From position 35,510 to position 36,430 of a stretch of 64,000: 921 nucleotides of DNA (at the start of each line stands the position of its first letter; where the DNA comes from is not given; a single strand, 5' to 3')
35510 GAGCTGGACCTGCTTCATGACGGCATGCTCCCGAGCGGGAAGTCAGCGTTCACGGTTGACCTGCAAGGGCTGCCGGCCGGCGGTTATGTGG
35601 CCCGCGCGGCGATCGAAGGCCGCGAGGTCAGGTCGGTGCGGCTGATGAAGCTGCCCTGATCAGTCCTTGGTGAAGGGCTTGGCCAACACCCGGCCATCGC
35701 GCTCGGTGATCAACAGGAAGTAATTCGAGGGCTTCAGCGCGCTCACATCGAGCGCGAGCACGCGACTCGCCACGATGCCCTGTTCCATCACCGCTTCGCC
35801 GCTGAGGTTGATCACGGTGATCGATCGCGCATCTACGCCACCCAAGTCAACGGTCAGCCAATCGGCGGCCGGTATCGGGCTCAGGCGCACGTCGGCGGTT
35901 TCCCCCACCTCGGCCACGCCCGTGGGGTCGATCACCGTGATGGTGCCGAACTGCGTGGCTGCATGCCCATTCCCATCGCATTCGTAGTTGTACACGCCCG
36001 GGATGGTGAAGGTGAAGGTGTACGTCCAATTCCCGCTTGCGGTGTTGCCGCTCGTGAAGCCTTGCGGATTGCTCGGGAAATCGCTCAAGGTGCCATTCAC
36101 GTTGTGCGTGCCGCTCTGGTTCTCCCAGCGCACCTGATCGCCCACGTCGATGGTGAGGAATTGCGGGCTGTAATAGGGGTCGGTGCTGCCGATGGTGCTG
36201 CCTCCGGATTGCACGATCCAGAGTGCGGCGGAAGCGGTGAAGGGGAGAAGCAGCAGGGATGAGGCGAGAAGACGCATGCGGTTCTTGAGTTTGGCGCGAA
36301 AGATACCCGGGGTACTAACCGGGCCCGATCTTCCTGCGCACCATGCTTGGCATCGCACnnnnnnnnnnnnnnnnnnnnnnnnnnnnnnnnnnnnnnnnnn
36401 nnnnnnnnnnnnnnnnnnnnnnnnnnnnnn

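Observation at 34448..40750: T9SS-secreted cupredoxin, two tandem di-haem cytochrome-c peroxidases and three peptidases clustered around the multihaem cytochrome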

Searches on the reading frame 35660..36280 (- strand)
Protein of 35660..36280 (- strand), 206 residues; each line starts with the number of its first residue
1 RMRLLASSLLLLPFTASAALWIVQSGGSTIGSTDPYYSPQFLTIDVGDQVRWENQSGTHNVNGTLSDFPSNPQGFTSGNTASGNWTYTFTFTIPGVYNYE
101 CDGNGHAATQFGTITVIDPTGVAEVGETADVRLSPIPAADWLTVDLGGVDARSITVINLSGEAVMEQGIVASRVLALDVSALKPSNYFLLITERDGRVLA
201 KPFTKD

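Call 3: search_protein_families(library=pfam, proteins=[window:35660-36280:-], max_evalue=0.01)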
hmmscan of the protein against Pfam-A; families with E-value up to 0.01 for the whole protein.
window:35660-36280:- (206 aa): 2 families
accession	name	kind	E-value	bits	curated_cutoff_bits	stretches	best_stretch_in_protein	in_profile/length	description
PF00127.26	Copper-bind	-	6.9e-06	26.8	21.2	1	32-116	9-98/99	Copper binding proteins, plastocyanin/azurin family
PF18962.6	Por_Secre_tail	-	6.9e-05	23.5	27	1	135-199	3-70/75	Secretion system C-terminal sorting domain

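Call 4: search_protein_families(library=ncbifam, proteins=[window:35660-36280:-], max_evalue=0.01)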
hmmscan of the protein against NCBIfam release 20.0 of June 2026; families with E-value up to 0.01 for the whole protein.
window:35660-36280:- (206 aa): 5 families
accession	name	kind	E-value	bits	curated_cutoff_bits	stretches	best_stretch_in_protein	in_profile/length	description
TIGR03102.1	halo_cynanin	subfamily_domain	1.9e-05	24.7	93.8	1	35-116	37-114/115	halocyanin domain-containing protein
TIGR02375.1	pseudoazurin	equivalog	4e-05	23.3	109.85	1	37-117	12-87/116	pseudoazurin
TIGR02656.1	cyanin_plasto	equivalog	6.6e-05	23.3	87.85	1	34-116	11-98/99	plastocyanin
TIGR04183.1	Por_Secre_tail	domain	0.00054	19.9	23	0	135-197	3-64/72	T9SS type A sorting domain-containing protein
TIGR02657.1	amicyanin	equivalog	0.00069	20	110.2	1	42-102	13-71/83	amicyanin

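Call 7: search_solved_structures(query=window:35660-36277:-, max_evalue=1, show_alignments=4)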
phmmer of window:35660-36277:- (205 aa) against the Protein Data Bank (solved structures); distinct sequences matched with E-value up to 1: 41.
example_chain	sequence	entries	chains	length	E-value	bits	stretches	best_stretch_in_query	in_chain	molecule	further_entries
1pcs_A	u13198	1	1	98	9.6e-06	28.8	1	35-106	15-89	PLASTOCYANIN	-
6hbe_A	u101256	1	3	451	3.3e-05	27.1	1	39-113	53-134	Copper-containing nitrite reductase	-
1j5c_A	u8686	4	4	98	3.4e-05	27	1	35-106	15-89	PLASTOCYANIN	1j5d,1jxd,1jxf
1m9w_A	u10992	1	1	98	3.6e-05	26.9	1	35-106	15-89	plastocyanin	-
1b3i_A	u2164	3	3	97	0.00026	24.1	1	33-115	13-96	PROTEIN (PLASTOCYANIN) | Plastocyanin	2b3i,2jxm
4bwu_A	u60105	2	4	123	0.0011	22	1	35-127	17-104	PSEUDOAZURIN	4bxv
1adw_A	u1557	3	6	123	0.0014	21.8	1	35-119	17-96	PSEUDOAZURIN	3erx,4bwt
3ply_A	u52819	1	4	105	0.0016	21.6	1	22-105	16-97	Amicyanin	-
2qdv_A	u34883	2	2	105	0.0033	20.5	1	22-102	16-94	Amicyanin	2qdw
5yw3_A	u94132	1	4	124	0.0041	20.2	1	36-117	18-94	Pseudoazurin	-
2idq_A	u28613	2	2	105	0.0041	20.2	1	22-103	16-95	Amicyanin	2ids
1sf3_A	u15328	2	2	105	0.0041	20.2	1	22-103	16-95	Amicyanin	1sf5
5xmo_A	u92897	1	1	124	0.0043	20.1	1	36-117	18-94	Pseudoazurin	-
1bxu_A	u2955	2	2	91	0.0053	19.8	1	36-111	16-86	PLASTOCYANIN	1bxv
2idt_A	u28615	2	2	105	0.0055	19.8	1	22-102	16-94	Amicyanin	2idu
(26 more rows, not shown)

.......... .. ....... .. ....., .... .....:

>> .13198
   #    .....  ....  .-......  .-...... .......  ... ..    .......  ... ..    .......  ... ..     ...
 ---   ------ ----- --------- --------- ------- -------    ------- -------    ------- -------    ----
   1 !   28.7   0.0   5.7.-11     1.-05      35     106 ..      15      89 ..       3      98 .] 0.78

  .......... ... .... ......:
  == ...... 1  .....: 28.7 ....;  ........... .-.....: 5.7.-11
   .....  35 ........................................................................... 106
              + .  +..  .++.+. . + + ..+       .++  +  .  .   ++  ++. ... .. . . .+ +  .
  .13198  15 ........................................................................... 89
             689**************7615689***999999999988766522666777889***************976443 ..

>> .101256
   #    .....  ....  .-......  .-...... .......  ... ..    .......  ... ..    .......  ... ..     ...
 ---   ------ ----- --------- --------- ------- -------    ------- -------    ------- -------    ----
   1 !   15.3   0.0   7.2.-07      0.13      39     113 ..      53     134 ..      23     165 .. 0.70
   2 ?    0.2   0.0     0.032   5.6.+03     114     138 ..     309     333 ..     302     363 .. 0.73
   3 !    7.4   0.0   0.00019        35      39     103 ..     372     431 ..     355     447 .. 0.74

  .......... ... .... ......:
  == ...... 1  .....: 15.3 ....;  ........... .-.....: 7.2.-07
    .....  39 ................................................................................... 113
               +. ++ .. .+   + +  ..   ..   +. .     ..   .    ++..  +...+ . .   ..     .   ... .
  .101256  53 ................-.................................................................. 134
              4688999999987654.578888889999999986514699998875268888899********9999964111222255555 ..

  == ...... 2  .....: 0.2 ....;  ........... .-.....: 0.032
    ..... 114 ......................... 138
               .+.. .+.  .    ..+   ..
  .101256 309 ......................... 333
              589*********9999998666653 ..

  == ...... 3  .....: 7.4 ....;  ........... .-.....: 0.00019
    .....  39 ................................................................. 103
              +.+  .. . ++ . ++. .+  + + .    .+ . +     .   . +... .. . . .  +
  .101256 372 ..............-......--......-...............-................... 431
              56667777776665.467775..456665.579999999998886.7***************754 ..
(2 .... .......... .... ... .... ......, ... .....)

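Call 10: find_homologous_proteins(query=window:35660-36277:-, max_evalue=0.001)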
Query window:35660-36277:- (205 aa): 92 proteins with E <= 0.001 among 1255 candidates.
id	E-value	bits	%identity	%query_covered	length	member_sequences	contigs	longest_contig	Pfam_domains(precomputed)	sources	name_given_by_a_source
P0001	1.1e-131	455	100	100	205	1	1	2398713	PF00127.27,PF18962.8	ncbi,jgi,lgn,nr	ncbi:MAG: hypothetical protein IPK70_02300 [Flavobacteriales bacterium]|jgi:plastocyanin|nr:hypothet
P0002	1.1e-125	435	96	100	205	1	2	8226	PF00127.27,PF18962.8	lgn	-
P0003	1.3e-125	435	96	100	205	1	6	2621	PF00127.27,PF18962.8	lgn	-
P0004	5.5e-125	433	96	100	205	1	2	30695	PF00127.27,PF18962.8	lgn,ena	-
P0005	1.8e-117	408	89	100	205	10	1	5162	PF00127.27,PF18962.8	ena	-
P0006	3.7e-117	407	89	100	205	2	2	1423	PF00127.27,PF18962.8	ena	-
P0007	1.7e-99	350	76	100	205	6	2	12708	PF18962.8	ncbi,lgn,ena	-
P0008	3.5e-96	339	74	100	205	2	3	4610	PF00127.27,PF18962.8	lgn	-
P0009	1.8e-88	314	69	100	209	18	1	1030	PF18962.8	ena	-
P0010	1.8e-76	274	64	100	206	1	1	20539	PF00127.27,PF18962.8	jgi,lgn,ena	-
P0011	1.2e-74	268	62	91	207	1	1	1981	PF00127.27,PF18962.8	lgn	-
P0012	1.1e-73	265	61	93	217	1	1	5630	PF00127.27,PF18962.8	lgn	-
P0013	6.6e-71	256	59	100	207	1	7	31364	PF18962.8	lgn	-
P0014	1.7e-70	255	57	99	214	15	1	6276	PF18962.8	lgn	-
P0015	1.1e-69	252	60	91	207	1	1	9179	PF00127.27,PF18962.8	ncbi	-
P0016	4.1e-69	250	60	96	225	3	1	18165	PF18962.8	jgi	-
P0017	7.1e-69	250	61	91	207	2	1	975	PF00127.27,PF18962.8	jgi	jgi:plastocyanin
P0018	2.0e-68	248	57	100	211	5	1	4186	PF18962.8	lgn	-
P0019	1.8e-67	245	60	92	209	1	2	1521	PF00127.27,PF18962.8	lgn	-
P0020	2.6e-67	245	58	100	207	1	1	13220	PF00127.27,PF18962.8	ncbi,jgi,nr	ncbi:MAG TPA: T9SS type A sorting domain-containing protein [Flavobacteriales bacterium]|nr:T9SS typ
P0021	6.9e-65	237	58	100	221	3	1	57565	PF00127.27,PF18962.8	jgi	-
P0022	9.6e-65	236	56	100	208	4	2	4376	PF18962.8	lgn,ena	-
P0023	1.1e-64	236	54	100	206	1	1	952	PF00127.27,PF18962.8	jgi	-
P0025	1.5e-64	236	57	100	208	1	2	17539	PF18962.8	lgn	-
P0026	5.4e-64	234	54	100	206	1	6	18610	PF00127.27,PF18962.8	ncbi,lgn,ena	-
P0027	3.1e-63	231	55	96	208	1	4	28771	PF00127.27,PF18962.8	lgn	-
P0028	4.5e-63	231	55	100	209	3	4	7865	PF00127.27,PF18962.8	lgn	-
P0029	9.8e-63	230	55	100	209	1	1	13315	PF00127.27,PF18962.8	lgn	-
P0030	4.0e-61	224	54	100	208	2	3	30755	PF18962.8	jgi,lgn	jgi:plastocyanin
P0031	6.0e-61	224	53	100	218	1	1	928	PF00127.27,PF18962.8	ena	-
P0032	6.1e-60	221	52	94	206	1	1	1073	PF00127.27,PF18962.8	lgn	-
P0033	8.2e-60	220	53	100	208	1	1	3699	PF00127.27,PF18962.8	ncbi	ncbi:MAG: plastocyanin/azurin family copper-binding protein [Flavobacteriales bacterium]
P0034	3.8e-58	215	52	94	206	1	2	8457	PF00127.27,PF18962.8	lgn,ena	-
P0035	2.4e-57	212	54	96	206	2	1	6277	PF18962.8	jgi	-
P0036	2.9e-57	212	57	90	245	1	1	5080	PF18962.8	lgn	-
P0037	1.3e-56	210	54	89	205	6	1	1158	PF00127.27,PF18962.8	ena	-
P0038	4.4e-56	208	50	90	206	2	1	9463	PF00127.27,PF18962.8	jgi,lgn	jgi:plastocyanin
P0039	6.5e-56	207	50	100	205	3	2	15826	PF00127.27,PF18962.8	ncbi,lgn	-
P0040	7.6e-56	207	55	90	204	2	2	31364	PF18962.8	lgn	-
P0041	3.5e-55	205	51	99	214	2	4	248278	PF18962.8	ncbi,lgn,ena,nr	ncbi:MAG: T9SS type A sorting domain-containing protein [Flavobacteriales bacterium]|nr:T9SS type A 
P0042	7.5e-55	204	52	98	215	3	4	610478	PF18962.8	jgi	-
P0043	1.9e-54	203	49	100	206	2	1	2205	PF00127.27,PF18962.8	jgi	-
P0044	3.1e-54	202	47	100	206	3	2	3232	PF18962.8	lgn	-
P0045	6.4e-54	201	50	100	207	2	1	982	PF18962.8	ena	-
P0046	6.6e-54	201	47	100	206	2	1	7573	PF18962.8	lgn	-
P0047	1.4e-52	197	48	100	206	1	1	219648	PF00127.27,PF18962.8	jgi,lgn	jgi:plastocyanin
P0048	2.3e-52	196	49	91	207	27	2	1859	PF18962.8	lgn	-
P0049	4.0e-52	195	51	90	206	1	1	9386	PF00127.27,PF18962.8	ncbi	-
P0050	7.6e-52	194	51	90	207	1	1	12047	PF00127.27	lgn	-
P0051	1.4e-51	193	52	90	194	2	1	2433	PF00127.27,PF18962.8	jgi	jgi:plastocyanin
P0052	2.1e-51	193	49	88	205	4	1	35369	PF00127.27,PF18962.8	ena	-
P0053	2.0e-50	189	44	100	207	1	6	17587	PF18962.8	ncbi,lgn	-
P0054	1.8e-49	186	46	91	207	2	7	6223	PF18962.8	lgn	-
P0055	4.0e-49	185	45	91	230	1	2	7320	PF18962.8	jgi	-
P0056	2.6e-48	183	46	100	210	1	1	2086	PF18962.8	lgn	-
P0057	7.3e-48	181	45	100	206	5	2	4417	PF18962.8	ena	-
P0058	8.8e-47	178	48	90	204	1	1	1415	PF18962.8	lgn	-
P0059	1.9e-46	177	54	71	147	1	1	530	PF18962.8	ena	-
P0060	6.0e-46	175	47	89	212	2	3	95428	PF00127.27,PF18962.8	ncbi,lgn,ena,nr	ncbi:MAG TPA: plastocyanin/azurin family copper-binding protein [Flavobacteriales bacterium]|nr:plas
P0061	7.6e-46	175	45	100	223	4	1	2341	PF18962.8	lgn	-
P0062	2.9e-45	173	42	93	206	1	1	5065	PF00127.27,PF18962.8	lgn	-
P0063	3.4e-45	172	43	93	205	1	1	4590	PF00127.27,PF18962.8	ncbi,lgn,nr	ncbi:MAG: T9SS type A sorting domain-containing protein [Bacteroidota bacterium]|nr:T9SS type A sort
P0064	7.3e-45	171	43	100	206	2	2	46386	PF18962.8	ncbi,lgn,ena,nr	ncbi:MAG TPA: hypothetical protein PLB89_13785 [Flavobacteriales bacterium]|nr:hypothetical protein 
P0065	1.8e-44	170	44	100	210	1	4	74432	PF18962.8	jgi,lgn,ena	-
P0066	2.7e-43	166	43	100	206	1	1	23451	PF18962.8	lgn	-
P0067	5.7e-43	165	44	90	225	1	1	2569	PF18962.8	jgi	jgi:plastocyanin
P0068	5.9e-43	165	44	100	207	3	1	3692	PF00127.27,PF18962.8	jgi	jgi:plastocyanin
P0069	2.9e-42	163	44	100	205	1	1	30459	PF00127.27,PF18962.8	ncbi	ncbi:MAG: T9SS type A sorting domain-containing protein [Flavobacteriales bacterium]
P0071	1.1e-39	154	42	100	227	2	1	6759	PF18962.8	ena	-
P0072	2.0e-38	150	44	89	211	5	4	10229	PF18962.8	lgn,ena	-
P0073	4.3e-37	146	53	62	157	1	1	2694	PF00127.27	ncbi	ncbi:MAG: cupredoxin domain-containing protein, partial [Flavobacteriales bacterium]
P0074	2.1e-35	140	40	84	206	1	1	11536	PF18962.8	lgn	-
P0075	1.8e-33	134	41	89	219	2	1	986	PF18962.8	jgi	jgi:plastocyanin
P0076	1.0e-32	132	37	99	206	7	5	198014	PF18962.8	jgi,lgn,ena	-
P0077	1.1e-32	132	39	94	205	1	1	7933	PF18962.8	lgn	-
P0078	6.6e-32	129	37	99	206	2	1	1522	PF18962.8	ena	-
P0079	5.3e-26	110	42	90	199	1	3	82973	PF18962.8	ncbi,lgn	-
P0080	1.3e-25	108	38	97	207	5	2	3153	PF18962.8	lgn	-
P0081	1.3e-25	108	37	83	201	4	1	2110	PF00127.27,PF13473.13,PF18962.8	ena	-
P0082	4.1e-24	104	37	80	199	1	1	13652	PF00127.27,PF18962.8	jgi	-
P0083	7.4e-24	103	35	92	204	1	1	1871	PF00127.27,PF18962.8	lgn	-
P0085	4.9e-23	100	34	100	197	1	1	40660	PF18962.8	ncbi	-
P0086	1.4e-22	99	36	83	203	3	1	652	PF00127.27,PF13473.13,PF18962.8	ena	-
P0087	1.8e-21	95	37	81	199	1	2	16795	PF18962.8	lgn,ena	-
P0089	2.4e-21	95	35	83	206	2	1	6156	PF00127.27,PF18962.8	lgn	-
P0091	1.2e-9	56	34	74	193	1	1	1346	PF00127.27,PF18962.8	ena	-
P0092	1.3e-5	43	31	80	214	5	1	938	PF00127.27,PF18962.8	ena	-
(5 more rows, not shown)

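Call 15: find_related_loci(query=A2, collection=genome_contigs, flank=10000)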
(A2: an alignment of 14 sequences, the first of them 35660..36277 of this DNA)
Query A2 (205 aa) in genome_contigs; peptide patterns used: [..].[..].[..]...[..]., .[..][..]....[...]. (x = any residue, [..] = any of these).
135 stretches matched a pattern; 110 encode a relative of the query (tblastn E <= 1e-3); the best 80 are kept; 80 distinct loci.
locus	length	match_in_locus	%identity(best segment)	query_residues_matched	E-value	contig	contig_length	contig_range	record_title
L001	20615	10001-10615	90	1-205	7e-118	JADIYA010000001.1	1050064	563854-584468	MAG: Flavobacteriales bacterium isolate AalE_18-Q3-R2-46_BAT3C.189 tig00000646-10-10478310, whole genome shotgun sequenc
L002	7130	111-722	76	1-204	9e-100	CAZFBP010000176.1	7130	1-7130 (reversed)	MAG TPA_asm: uncultured Chryseobacterium sp. isolate binchicken_co16_2 genome assembly, contig: NODE_17213_length_7130_c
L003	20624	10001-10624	56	1-205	4e-69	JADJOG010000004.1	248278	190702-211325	MAG: Flavobacteriales bacterium isolate Fred_18-Q3-R57-64_BAT3C.352 tig00013640-10-2489860, whole genome shotgun sequenc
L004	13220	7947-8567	58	1-205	1e-68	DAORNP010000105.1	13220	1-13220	MAG TPA_asm: Flavobacteriales bacterium isolate AMR_MDS_5444 NODE_3539_length_13220_cov_2.819218, whole genome shotgun s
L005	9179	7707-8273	60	19-205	2e-64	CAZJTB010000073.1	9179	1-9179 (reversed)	MAG TPA_asm: uncultured Chryseobacterium sp. isolate binchicken_co209_19 genome assembly, contig: NODE_6919_length_9179_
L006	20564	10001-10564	57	19-204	5e-64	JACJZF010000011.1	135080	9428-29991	MAG: Flavobacteriales bacterium isolate HK-STAS-BACT-57 HK-STAS-BACT-57_11, whole genome shotgun sequence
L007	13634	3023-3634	50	1-204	1e-60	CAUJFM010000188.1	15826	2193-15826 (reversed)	MAG: Bacteroidota bacterium isolate KLAP54 genome assembly, contig: KLAP54_661141, whole genome shotgun sequence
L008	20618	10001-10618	50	2-205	2e-60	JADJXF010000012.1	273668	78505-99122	MAG: Flavobacteriales bacterium isolate Kalu_18-Q3-R12-55_MAXAC.064 tig00003285-10-2733300, whole genome shotgun sequenc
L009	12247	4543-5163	51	1-205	4e-58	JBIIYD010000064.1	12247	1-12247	MAG: Flavobacteriales bacterium isolate ME2005-08-16_3300042507_group2_bin87 Rohwer_bin942_scaffold_4108_c1, whole genom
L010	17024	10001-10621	50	1-205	8e-58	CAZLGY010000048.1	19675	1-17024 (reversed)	MAG TPA_asm: uncultured Chryseobacterium sp. isolate SRP193358_co1_78 genome assembly, contig: NODE_6860_length_19675_co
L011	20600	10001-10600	49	8-204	2e-57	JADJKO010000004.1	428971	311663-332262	MAG: Flavobacteriales bacterium isolate EsbE_18-Q3-R3-47_BATAC.451 tig00001698-10-4294830, whole genome shotgun sequence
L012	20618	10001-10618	47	1-204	1e-57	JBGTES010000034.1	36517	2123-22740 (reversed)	MAG: Flavobacteriales bacterium isolate JTS-RE173 k141_7415020, whole genome shotgun sequence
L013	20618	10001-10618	49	1-205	2e-57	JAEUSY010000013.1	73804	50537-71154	MAG: Flavobacteriales bacterium isolate new MAG-315 k141_3081137, whole genome shotgun sequence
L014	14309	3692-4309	48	1-205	2e-56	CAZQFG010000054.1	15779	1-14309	MAG TPA_asm: uncultured Chryseobacterium sp. isolate SRP107338_co1_43 genome assembly, contig: NODE_3909_length_15779_co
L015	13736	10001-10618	47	1-205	4e-56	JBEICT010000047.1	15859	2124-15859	MAG: Flavobacteriales bacterium isolate Sample-101-S75-bin-153 Sample_101_S75-bin_153-k141_942722, whole genome shotgun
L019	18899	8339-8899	49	20-205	1e-54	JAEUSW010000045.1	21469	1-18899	MAG: Flavobacteriales bacterium isolate new MAG-313 k141_3218558, whole genome shotgun sequence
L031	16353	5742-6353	44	1-204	3e-49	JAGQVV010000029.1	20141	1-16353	MAG: Flavobacteriales bacterium isolate HKST-UBA112 2012-05-30_1_(paired)_contig_20644, whole genome shotgun sequence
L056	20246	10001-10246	57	33-116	2e-25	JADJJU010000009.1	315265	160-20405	MAG: Saprospiraceae bacterium isolate Ejby_18-Q3-R6-50_MAXAC.240 tig00004061-10-3146250, whole genome shotgun sequence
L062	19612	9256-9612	42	1-123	6e-24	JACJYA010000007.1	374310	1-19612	MAG: Lewinellaceae bacterium isolate HK-STAS-BACT-26 HK-STAS-BACT-26_7, whole genome shotgun sequence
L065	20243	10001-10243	54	36-118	1e-23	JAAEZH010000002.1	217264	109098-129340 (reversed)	MAG: Bacteroidetes bacterium isolate P03SST1bin.21 NODE_38_length_217264_cov_6.98614, whole genome shotgun sequence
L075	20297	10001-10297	49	1-101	7e-23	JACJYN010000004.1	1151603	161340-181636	MAG: Lewinellaceae bacterium isolate HK-STAS-BACT-39 HK-STAS-BACT-39_4, whole genome shotgun sequence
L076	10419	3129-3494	42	8-131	7e-23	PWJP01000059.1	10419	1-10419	MAG: Saprospirales bacterium isolate CSSed10_157R1 CS-Sed10-C16792, whole genome shotgun sequence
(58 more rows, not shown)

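Call 25: predict_structure(alignment_id=A1)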
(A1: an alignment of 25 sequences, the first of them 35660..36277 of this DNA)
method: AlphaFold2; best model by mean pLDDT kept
length: 205 residues; sequences in the alignment: 25
mean_pLDDT: 88.1   pTM: 0.55
mean pLDDT of the five models: 88.1, 88.0, 88.0, 84.8, 81.8
residues with pLDDT >= 90: 140; 70-90: 38; 50-70: 20; < 50: 7
segments of 3 or more residues with pLDDT < 50: 120-125
pLDDT, mean of each block of 10 residues (from residue 1): 56 71 92 94 95 92 96 95 93 95 88 84 57 96 93 92 89 95 95 89 95
secondary structure, 60 per line:
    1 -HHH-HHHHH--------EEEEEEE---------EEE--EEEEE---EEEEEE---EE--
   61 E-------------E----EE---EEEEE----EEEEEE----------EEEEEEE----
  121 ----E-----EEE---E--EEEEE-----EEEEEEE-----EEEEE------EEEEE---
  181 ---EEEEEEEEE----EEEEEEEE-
elements in order: H6-10 E19-25 E35-37 E40-44 E48-53 E85-89 E94-99 E110-116 E131-133 E140-144 E150-156 E162-166 E173-177 E184-192 E197-204
